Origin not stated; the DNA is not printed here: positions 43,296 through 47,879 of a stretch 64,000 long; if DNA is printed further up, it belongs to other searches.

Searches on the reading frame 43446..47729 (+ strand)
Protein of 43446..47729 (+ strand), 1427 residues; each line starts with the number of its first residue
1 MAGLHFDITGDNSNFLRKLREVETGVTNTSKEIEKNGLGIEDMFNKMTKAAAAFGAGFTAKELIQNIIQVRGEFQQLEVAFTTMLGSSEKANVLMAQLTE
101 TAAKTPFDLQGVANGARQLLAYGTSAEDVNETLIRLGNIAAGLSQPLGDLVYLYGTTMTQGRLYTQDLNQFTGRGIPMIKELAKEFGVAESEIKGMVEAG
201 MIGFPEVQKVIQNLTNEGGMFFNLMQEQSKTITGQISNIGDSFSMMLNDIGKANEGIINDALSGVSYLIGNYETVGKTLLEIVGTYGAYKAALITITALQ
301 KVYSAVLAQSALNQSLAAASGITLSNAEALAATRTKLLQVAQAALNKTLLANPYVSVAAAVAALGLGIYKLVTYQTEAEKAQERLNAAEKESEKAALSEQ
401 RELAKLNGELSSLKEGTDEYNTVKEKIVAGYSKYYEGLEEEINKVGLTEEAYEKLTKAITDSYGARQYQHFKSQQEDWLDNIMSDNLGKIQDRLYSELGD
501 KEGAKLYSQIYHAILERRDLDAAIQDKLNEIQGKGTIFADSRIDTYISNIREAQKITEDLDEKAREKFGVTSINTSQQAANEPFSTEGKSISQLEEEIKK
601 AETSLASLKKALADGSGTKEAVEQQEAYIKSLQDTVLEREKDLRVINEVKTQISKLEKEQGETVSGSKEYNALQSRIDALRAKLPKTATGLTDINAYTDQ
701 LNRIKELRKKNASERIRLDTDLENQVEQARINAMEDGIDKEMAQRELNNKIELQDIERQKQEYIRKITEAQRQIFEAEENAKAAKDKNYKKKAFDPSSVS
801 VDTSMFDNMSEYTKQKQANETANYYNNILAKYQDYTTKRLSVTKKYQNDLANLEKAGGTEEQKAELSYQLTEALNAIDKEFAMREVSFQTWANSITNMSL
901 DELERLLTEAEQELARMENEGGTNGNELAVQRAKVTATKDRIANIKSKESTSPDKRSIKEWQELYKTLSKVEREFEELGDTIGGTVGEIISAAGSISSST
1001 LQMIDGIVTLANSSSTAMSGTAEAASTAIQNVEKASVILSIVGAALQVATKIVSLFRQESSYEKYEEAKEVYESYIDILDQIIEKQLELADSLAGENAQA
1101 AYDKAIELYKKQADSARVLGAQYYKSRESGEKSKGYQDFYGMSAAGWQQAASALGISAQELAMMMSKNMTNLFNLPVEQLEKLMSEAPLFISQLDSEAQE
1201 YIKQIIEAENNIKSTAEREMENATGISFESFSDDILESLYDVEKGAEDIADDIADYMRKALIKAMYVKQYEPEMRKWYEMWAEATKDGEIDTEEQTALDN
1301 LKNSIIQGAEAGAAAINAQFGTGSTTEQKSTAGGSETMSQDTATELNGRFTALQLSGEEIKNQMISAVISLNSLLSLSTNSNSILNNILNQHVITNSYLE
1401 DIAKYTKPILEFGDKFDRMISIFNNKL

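Call 3: search_protein_families(library=pfam, proteins=[window:43446-47729:+], max_evalue=0.1)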
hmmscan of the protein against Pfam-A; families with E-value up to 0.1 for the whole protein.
window:43446-47729:+ (1427 aa): 3 families
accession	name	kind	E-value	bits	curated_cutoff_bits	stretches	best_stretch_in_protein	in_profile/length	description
PF20155.4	TMP_3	-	2.6e-26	93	41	1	66-251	2-191/192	Tape measure protein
PF01385.25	OrfB_IS605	-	0.0041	17.8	30.5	1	359-440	16-90/120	Probable transposase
PF08663.15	HalX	-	0.016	16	23.2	1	654-693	20-60/68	HalX domain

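Call 5: search_protein_families(library=phrogs, proteins=[window:43446-47729:+], max_evalue=0.01)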
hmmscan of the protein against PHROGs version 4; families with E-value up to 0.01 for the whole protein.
window:43446-47729:+ (1427 aa): 9 families
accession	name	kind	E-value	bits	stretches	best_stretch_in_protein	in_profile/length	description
phrog_9959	-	tail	1.5e-268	895.7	2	2-311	6-315/1708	tail length tape measure protein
phrog_14295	-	unknown function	6.9e-53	180.8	1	375-1365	367-1394/1439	-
phrog_12798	-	tail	7.8e-20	71.7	1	4-370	7-347/1031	tail length tape measure protein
phrog_1686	-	tail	2.4e-19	69.7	1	21-261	82-328/1224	tail length tape measure protein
phrog_973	-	tail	8.2e-15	54.8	1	19-250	83-323/1465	tail length tape measure protein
phrog_16692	-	unknown function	8.6e-14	51.9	1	38-172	149-285/1107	-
phrog_1942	-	tail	1e-13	51.7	1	82-240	168-321/1178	tail length tape measure protein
phrog_339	-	tail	7.7e-10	38.6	1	12-405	21-420/1123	tail length tape measure protein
phrog_971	-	lysis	7.9e-05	22.4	1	84-256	161-338/1338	endolysin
